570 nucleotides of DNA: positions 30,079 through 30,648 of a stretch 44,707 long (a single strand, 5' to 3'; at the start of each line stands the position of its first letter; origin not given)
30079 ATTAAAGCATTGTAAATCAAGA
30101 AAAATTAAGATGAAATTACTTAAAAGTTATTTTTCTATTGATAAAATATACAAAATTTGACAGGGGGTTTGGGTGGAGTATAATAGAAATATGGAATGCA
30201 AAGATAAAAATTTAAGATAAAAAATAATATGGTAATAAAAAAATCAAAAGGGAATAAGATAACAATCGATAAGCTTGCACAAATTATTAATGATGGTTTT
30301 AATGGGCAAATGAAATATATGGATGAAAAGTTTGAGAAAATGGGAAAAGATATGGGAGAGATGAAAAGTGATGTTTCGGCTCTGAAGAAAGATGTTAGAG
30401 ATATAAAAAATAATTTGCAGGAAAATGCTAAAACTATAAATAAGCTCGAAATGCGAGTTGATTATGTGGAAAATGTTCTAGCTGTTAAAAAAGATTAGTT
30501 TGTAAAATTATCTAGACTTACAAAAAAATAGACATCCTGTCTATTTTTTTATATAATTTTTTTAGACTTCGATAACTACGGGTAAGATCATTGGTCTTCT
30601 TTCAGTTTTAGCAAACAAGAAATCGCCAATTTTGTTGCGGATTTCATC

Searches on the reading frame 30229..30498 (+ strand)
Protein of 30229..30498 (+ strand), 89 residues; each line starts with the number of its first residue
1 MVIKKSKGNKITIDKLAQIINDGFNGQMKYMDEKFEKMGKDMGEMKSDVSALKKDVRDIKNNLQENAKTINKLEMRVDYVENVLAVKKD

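Call 7: search_protein_families(library=pfam, proteins=[window:30229-30498:+], max_evalue=0.01)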
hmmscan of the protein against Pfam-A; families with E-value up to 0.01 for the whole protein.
window:30229-30498:+ (89 aa): 9 families
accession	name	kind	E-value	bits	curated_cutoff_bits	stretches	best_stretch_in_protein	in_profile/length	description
PF10473.14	CENP-F_leu_zip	-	4.3e-05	24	34.5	1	28-85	54-111/140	Leucine-rich repeats of kinetochore protein Cenp-F/LEK1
PF07889.17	DUF1664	-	6.5e-05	23.4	34.6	1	24-81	64-121/124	Protein of unknown function (DUF1664)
PF10241.14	KxDL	-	0.00032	21.4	27.2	1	24-65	39-80/86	Uncharacterized conserved protein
PF20379.3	DUF6674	-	0.0017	18.4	28.5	1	27-86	30-84/251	Family of unknown function (DUF6674)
PF25450.1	Rab11-FIP3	-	0.0033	18.2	31.9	1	27-78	55-106/125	Rab11-FIP3-like domain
PF24423.1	OVT1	-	0.0037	18.1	30.9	1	26-78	22-74/100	Major antigen, helical domain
PF05218.19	DUF713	-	0.0072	16.6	24.5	1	24-77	54-108/185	Protein of unknown function (DUF713)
PF05377.16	FlaC_arch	-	0.0086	16.9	27.8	0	31-64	5-38/55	Flagella accessory protein C (FlaC)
PF01519.22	DUF16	-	0.0088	16.9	40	0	25-81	47-103/104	Protein of unknown function DUF16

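Call 33: find_encoding_contigs(protein=window:30229-30498:+, flank=2500, max_places=10)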
Protein window:30229-30498:+ (89 aa): 10 contigs read that carry it; 1 place shown.
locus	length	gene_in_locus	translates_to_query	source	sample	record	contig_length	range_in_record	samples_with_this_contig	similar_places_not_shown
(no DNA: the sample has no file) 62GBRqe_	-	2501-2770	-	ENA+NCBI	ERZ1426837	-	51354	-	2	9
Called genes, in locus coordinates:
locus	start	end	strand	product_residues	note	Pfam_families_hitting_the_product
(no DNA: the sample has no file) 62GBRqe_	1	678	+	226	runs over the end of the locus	-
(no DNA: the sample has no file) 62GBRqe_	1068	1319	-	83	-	PF22296:bAvd (weak)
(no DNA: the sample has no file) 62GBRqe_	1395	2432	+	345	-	PF00078:RVT_1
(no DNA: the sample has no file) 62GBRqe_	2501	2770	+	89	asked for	-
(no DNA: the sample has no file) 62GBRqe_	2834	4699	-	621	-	PF00753:Lactamase_B, PF12706:Lactamase_B_2 (weak), PF22505:RNase_J_b_CASP, PF17770:RNase_J_C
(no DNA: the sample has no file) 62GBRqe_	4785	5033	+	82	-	-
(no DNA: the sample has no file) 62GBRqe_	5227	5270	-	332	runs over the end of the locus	PF10432:bact-PGI_C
